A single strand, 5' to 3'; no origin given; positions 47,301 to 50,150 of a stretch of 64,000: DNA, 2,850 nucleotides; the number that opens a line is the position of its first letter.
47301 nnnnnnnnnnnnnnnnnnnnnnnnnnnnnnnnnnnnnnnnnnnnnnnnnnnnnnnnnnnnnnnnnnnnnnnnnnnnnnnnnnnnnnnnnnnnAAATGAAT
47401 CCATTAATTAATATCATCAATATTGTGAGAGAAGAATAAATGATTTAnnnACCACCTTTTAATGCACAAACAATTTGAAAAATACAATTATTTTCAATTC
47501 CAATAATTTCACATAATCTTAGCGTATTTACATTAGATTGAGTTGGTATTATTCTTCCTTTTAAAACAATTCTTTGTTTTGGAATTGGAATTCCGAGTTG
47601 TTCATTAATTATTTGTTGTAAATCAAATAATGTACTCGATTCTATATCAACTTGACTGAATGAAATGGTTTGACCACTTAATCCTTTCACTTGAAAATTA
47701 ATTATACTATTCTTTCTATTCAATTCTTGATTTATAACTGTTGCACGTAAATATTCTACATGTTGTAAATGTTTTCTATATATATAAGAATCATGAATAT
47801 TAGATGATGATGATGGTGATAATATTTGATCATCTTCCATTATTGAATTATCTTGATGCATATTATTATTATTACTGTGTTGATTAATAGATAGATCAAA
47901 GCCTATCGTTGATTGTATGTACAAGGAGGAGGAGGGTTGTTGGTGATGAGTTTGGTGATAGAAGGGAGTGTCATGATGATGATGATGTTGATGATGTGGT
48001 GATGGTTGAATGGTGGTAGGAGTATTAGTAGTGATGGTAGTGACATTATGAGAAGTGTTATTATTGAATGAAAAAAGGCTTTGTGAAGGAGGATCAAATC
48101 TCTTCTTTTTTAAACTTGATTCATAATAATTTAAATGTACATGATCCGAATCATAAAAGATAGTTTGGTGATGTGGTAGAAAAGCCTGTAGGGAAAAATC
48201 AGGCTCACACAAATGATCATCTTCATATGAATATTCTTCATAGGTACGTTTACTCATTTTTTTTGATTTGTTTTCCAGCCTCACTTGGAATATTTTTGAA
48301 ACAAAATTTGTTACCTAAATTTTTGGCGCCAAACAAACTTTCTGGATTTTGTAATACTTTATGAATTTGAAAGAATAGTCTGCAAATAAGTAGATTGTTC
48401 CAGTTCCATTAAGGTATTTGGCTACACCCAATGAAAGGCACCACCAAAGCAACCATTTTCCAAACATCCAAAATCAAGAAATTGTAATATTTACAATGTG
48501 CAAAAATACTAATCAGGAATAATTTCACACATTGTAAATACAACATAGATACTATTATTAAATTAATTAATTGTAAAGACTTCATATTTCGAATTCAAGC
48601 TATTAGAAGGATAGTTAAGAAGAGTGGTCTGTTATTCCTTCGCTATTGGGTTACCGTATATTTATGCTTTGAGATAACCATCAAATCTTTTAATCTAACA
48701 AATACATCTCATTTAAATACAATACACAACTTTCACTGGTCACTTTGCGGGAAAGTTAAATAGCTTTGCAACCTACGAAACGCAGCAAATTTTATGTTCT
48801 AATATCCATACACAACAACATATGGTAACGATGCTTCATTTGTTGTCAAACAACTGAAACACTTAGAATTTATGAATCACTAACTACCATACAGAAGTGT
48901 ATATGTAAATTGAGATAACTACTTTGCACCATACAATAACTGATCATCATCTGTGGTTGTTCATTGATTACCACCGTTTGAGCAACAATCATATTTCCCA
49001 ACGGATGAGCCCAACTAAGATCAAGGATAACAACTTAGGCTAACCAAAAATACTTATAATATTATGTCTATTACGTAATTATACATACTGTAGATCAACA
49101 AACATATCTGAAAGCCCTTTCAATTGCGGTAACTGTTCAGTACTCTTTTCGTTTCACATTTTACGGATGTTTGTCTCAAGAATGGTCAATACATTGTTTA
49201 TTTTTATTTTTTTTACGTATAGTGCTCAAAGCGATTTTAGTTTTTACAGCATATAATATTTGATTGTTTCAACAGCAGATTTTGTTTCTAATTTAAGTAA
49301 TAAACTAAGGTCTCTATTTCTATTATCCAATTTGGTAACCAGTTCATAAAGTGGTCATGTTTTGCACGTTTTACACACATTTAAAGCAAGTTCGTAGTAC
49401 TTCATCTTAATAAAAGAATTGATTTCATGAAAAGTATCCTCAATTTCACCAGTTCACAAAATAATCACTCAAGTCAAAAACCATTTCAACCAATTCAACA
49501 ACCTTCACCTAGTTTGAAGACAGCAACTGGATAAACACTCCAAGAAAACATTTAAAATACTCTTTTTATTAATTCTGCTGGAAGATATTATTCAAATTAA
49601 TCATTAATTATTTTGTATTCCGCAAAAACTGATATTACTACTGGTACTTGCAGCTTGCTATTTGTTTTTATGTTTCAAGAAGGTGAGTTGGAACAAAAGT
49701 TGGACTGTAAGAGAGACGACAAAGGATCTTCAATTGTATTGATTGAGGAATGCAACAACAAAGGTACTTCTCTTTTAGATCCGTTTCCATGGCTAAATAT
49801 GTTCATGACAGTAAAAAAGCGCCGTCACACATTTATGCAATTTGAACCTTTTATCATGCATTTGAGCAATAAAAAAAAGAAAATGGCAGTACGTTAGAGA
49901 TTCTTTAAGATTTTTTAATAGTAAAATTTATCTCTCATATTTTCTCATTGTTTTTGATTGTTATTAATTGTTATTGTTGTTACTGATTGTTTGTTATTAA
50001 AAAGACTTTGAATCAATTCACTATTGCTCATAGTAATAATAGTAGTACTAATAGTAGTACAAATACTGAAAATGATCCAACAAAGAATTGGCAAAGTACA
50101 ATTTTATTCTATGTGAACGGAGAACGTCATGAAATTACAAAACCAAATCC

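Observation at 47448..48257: Ubiquitin-fold protein ending in a free Gly-Gly, with a long disordered N-terminal extension and an E2F palindrome in its promoter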

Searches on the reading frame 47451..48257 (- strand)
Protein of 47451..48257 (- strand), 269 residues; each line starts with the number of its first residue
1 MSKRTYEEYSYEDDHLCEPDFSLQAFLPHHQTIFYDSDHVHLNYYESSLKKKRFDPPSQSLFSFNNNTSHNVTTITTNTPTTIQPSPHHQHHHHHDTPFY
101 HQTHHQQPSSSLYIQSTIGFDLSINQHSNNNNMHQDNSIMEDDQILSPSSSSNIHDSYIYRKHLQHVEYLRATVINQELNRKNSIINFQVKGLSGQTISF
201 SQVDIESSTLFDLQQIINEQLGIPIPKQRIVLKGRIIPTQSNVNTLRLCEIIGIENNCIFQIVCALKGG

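Call 3: search_protein_families(library=pfam, proteins=[window:47451-48257:-], max_evalue=10)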
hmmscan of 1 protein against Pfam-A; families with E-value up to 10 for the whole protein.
window:47451-48257:- (269 aa): 2 families
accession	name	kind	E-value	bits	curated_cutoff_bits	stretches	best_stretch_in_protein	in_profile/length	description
PF00240.29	ubiquitin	-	0.00034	20.8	25.4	1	189-244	2-55/72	Ubiquitin family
PF09340.15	NuA4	-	0.08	13.2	25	1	119-152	43-76/78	Histone acetyltransferase subunit NuA4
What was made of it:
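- On Ubiquitin family (Pfam PF00240, beta-grasp): The N. gruberi protein alone scores 20.8 bits, below the gathering score of 25.4 (call 3).
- On URM1 / MoaD / ThiS sulfur-carrier beta-grasp, and ATG12: The Pfam scan at E up to 10 lists only ubiquitin and a spurious NuA4 hit (call 3).
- Closest known: ATG12. Different: No match was found here (call 3).
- The Pfam score for the N. gruberi copy alone is below the gathering threshold (call 3). There is no Pfam hit to the Urm1, ThiS/MoaD or APG12 families even at E up to 10 (call 3).
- Tried and rejected: The weak Pfam NuA4 hit (E 0.08) was ignored (call 3).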

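Call 4: search_solved_structures(query=window:47451-48257:-, max_evalue=10, show_alignments=3)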
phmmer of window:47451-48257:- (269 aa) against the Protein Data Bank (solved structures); distinct sequences matched with E-value up to 10: 219 (the best 60 are shown).
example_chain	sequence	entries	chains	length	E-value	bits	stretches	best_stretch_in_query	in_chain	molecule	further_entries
7yui_A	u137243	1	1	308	3.2e-07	33.3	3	187-238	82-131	Polyubiquitin-C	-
5b83_A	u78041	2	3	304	4.9e-07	32.7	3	187-238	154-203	tetra ubiquitin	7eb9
5h07_A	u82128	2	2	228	1.3e-05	28.1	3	187-238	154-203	Polyubiquitin-C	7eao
6njd_A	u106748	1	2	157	0.00044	23.1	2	182-238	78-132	Di-ubiquitin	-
6n5m_A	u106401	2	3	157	0.00091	22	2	187-238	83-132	Polyubiquitin-C | Ubiquitin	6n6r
7tv4_C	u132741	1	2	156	0.00095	21.9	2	187-238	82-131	Polyubiquitin-C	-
6kbe_G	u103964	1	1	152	0.00097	21.9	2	184-238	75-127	Polyubiquitin-C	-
4zqs_A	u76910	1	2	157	0.00098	21.9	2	187-238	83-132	ubiquitin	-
2zvn_A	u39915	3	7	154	0.0011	21.8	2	187-238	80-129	UBC protein | Ubiquitin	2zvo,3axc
5oe7_B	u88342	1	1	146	0.0011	21.7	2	182-237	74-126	Polyubiquitin-C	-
4ksl_D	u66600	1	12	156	0.0012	21.7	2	187-238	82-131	Polyubiquitin-C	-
2w9n_A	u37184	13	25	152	0.0012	21.6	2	187-238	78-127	UBIQUITIN | Polyubiquitin-C | Polyubiquitin-B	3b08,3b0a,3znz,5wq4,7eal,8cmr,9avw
2y5b_B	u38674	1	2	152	0.0013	21.5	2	186-238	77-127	UBIQUITIN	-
3wxe_B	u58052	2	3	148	0.0016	21.2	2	187-237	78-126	Ubiquitin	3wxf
6jl3_A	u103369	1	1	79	0.0023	20.7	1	187-243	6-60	Ubiquitin domain-containing protein DSK2,putative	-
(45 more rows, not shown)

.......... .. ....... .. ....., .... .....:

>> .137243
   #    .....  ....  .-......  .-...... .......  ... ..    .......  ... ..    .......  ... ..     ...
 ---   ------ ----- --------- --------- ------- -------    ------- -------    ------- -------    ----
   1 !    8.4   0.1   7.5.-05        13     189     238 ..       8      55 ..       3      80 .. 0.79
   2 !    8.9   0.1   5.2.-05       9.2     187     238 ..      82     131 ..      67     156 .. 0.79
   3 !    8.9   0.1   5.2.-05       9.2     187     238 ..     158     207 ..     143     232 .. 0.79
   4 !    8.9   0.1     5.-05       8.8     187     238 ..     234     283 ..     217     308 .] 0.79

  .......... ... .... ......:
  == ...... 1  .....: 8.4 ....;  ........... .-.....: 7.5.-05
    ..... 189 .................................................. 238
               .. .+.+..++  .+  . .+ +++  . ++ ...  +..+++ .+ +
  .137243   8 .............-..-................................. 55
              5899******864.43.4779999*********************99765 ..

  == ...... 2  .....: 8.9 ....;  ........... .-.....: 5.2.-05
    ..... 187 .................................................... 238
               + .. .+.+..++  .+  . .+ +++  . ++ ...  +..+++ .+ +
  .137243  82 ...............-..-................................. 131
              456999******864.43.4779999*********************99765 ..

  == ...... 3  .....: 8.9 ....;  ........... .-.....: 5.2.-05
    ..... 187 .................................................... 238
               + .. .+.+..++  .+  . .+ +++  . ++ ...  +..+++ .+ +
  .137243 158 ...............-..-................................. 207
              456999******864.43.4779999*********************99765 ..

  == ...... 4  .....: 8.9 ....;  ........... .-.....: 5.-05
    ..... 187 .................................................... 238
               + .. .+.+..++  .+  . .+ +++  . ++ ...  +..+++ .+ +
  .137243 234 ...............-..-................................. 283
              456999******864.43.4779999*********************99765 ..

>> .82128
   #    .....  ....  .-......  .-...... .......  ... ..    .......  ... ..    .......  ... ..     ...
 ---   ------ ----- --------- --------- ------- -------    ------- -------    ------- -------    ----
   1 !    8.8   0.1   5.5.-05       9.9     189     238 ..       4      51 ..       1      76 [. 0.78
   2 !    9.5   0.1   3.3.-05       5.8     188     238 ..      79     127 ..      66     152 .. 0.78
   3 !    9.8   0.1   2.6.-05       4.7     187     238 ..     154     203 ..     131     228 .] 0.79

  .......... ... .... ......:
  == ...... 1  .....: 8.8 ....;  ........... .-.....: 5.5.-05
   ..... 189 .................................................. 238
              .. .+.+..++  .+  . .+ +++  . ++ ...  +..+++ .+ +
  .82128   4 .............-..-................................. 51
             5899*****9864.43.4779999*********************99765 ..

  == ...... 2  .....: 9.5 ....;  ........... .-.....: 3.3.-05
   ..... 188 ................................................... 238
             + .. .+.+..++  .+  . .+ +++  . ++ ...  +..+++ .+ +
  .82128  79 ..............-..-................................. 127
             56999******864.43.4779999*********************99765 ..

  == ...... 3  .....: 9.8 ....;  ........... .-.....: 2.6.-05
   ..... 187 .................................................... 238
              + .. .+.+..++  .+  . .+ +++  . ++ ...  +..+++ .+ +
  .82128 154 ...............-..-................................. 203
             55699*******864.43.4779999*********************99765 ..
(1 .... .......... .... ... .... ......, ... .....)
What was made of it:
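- Closest known: UBL-domain. Same: Weak sequence hits to these UBLs were seen (call 4).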

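Call 6: find_homologous_proteins(query=window:47451-48257:-, max_evalue=0.01)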
Query window:47451-48257:- (269 aa): 4 proteins with E <= 0.01 among 172 candidates.
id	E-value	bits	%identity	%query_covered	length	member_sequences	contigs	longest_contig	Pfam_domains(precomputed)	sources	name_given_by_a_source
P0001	6.6e-176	601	100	100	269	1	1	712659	-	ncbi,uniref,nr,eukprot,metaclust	ncbi:predicted protein [Naegleria gruberi]|uniref:Predicted protein n=1 Tax=Naegleria gruberi TaxID=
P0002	5.0e-46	175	42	100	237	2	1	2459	-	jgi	-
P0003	1.9e-45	173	43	100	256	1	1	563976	PF00240.30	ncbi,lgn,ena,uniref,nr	ncbi:hypothetical protein FDP41_009299 [Naegleria fowleri]|uniref:Ubiquitin-like domain-containing p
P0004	1.3e-9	56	34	71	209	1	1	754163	-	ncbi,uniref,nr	ncbi:hypothetical protein C9374_014540 [Naegleria lovaniensis]|uniref:Uncharacterized protein n=1 Ta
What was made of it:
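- Tried and rejected: The protein is 100% identical to a Naegleria gruberi protein (call 6).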

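Call 9: find_encoding_contigs(protein=P0002, flank=5000, max_places=3)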
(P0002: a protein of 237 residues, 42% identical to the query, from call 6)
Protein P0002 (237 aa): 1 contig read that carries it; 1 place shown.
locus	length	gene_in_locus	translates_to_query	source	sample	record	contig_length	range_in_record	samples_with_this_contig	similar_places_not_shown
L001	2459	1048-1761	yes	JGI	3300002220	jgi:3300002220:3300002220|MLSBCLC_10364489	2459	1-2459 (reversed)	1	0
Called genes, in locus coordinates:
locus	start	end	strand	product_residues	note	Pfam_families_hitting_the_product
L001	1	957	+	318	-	?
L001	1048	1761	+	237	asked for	-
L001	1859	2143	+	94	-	-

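Call 10: find_encoding_contigs(protein=P0003, flank=6000, max_places=3)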
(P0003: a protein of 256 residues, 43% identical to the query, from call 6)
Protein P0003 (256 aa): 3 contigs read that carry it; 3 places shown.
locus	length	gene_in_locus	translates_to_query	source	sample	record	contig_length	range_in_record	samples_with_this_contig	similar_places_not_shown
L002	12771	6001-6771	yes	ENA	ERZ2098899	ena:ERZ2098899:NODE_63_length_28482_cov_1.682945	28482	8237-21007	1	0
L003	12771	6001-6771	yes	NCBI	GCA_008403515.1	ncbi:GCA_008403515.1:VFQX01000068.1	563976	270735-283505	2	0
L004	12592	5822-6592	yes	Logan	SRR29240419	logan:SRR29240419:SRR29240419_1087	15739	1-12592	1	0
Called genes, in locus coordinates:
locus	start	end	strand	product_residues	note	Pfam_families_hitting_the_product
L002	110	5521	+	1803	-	PF14664:RICTOR_N, PF14663:RasGEF_N_2 (faint), PF14668:RICTOR_V (faint), PF14666:RICTOR_M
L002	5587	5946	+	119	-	-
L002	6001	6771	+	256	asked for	PF00240:ubiquitin (weak)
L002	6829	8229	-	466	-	PF05208:ALG3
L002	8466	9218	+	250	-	PF00300:His_Phos_1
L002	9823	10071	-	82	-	PF14705:Costars (weak)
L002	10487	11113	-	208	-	-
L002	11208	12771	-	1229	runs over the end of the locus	PF00169:PH (weak), PF06017:Myosin_TH1 (weak)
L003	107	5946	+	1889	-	PF14664:RICTOR_N, PF14663:RasGEF_N_2 (faint), PF14668:RICTOR_V (faint), PF14666:RICTOR_M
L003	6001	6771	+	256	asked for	PF00240:ubiquitin (weak)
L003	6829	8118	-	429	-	PF05208:ALG3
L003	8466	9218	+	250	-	PF00300:His_Phos_1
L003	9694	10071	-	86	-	PF14705:Costars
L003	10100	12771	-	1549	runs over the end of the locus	PF00169:PH (weak), PF06017:Myosin_TH1 (weak), PF02759:RUN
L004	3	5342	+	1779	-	?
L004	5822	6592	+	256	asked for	PF00240:ubiquitin (weak)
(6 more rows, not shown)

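Call 11: find_encoding_contigs(protein=P0004, flank=6000, max_places=3)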
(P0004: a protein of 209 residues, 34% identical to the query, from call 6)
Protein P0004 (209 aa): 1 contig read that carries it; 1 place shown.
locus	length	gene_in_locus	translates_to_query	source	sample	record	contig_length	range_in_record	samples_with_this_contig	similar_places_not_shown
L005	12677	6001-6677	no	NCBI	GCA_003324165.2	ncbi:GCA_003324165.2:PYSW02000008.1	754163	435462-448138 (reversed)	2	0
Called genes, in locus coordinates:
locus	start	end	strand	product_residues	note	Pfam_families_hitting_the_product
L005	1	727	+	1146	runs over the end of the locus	-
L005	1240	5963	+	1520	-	PF14664:RICTOR_N, PF14663:RasGEF_N_2 (faint), PF14668:RICTOR_V (faint), PF14666:RICTOR_M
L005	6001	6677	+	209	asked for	-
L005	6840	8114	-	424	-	PF05208:ALG3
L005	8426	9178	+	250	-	PF00300:His_Phos_1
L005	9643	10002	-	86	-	PF14705:Costars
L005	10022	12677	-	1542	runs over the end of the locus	PF00169:PH (weak), PF06017:Myosin_TH1 (weak), PF02759:RUN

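Call 30: predict_structure(alignment_id=A4)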
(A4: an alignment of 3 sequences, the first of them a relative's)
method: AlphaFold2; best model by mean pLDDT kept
length: 269 residues; sequences in the alignment: 3
mean_pLDDT: 45.9   pTM: 0.32
mean pLDDT of the five models: 45.9, 36.6, 34.3, 34.3, 31.4
residues with pLDDT >= 90: 0; 70-90: 50; 50-70: 31; < 50: 188
segments of 3 or more residues with pLDDT < 50: 1-168, 227-242, 266-269
pLDDT, mean of each block of 10 residues (from residue 1): 42 38 32 31 36 38 32 34 32 32 29 30 29 32 32 32 38 77 85 75 85 74 52 43 66 66 49
secondary structure, 60 per line:
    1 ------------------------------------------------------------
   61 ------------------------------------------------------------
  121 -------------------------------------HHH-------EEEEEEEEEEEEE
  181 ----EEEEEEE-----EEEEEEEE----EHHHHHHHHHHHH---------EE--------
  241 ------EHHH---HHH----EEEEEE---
elements in order: E168-180 E185-191 E197-204 H210-221 E261-266
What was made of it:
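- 47799..48257 (-): Residues 1-153: Ser/His/Thr/Asn/Gln-rich region, predicted disordered, carrying the conserved short motifs MSKR(S/T)(F/Y)..Y (residues 1-9) and MEDD (residues 140-143). pLDDT is below 50 for residues 1-168 in the full-length model (call 30).
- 47712..47798 (-): Residues 154-182: conserved pre-UBL helix, Y.YR(K/R)HLQH(V/I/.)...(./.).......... The weaker full-length model drew part of this stretch as a strand (call 30).
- Tried and rejected: The first full-length AF2 model was poor (pLDDT 46) and was used only for the disorder call (call 30).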

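Call 36: find_homologous_proteins(query=A5, max_evalue=0.001)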
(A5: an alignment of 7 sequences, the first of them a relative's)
Query A5 (7 sequences) (269 aa, profile of the alignment): 6 proteins with E <= 0.001 among 3331 candidates.
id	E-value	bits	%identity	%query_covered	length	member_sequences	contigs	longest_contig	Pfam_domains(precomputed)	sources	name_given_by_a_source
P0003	9.2e-113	394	43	100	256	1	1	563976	PF00240.30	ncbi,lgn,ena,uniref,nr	ncbi:hypothetical protein FDP41_009299 [Naegleria fowleri]|uniref:Ubiquitin-like domain-containing p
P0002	2.6e-91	324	42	100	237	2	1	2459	-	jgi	-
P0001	8.9e-91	322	100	100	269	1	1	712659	-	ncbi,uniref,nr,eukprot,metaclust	ncbi:predicted protein [Naegleria gruberi]|uniref:Predicted protein n=1 Tax=Naegleria gruberi TaxID=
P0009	2.1e-81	291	39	42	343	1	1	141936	PF00240.30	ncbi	ncbi:hypothetical protein ABK040_012084 [Willaertia magna]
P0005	1.9e-64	236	83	48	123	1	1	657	-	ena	-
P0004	3.0e-63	232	34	71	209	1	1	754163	-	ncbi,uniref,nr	ncbi:hypothetical protein C9374_014540 [Naegleria lovaniensis]|uniref:Uncharacterized protein n=1 Ta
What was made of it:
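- Tried and rejected: The word-indexed profile search added nothing (call 36).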

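Call 47: list_cluster_members(proteins=[P0001, P0003])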
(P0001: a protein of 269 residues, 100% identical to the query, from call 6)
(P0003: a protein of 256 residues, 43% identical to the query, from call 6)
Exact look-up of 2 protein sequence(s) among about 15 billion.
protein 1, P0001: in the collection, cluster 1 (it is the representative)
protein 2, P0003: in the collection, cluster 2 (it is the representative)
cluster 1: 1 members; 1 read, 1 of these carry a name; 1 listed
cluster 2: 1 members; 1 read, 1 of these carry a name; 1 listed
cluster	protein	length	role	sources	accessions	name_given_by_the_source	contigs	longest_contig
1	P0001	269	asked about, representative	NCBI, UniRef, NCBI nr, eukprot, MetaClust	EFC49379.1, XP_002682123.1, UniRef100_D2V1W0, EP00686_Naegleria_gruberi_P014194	predicted protein [Naegleria gruberi] | Predicted protein n=1 Tax=Naegleria gruberi TaxID=5762 RepID=D2V1W0_NAEGR | uncharacterized protein NAEGRDRAFT_62715 [Naegleria gruberi]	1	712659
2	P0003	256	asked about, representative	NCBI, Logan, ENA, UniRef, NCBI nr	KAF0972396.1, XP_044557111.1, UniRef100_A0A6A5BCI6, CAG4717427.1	hypothetical protein FDP41_009299 [Naegleria fowleri] | Ubiquitin-like domain-containing protein n=1 Tax=Naegleria fowleri TaxID=5763 ... | uncharacterized protein FDP41_009299 [Naegleria fowleri]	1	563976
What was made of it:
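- Checked: The organism is Naegleria gruberi, 100% identical to XP_002682123 / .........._62715 (calls 6, 47), not a dictyostelid.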

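Call 53: search_protein_families(library=pfam, alignment_id=A5, max_evalue=0.01)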
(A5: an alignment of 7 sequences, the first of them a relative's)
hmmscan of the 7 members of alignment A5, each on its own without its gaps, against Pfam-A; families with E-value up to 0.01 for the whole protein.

A. member 1, P0001 (269 aa): 1 family
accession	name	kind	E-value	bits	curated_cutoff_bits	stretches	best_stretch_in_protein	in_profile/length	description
PF00240.29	ubiquitin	-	0.00034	20.8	25.4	1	189-244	2-55/72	Ubiquitin family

B. families by the number of members that match (of 7 scanned): 4 families
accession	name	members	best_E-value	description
PF00240.29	ubiquitin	7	2.3e-20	Ubiquitin family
PF11976.14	Rad60-SLD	1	4.8e-10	Ubiquitin-2 like Rad60 SUMO-like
PF18036.7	Ubiquitin_4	1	0.0019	Ubiquitin-like domain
PF14560.12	Ubiquitin_2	1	0.0051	Ubiquitin-like domain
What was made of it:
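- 47451..47705 (-): Residues 185-269: ubiquitin-family beta-grasp domain. Pfam PF00240 is hit by all 7 members, though the N. gruberi copie scores 20.8 bits, below the 25.4 cut-off (calls 3, 53).
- On Ubiquitin family (Pfam PF00240, beta-grasp): All 7 family members hit PF00240, with a best E of 2.3e-20 (call 53).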

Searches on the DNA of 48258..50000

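Call 67: search_rna_families(source=window, start=48258, end=50000, threshold=evalue, max_evalue=1)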
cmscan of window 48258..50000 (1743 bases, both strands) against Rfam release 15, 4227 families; matches with E-value up to 1: 0.
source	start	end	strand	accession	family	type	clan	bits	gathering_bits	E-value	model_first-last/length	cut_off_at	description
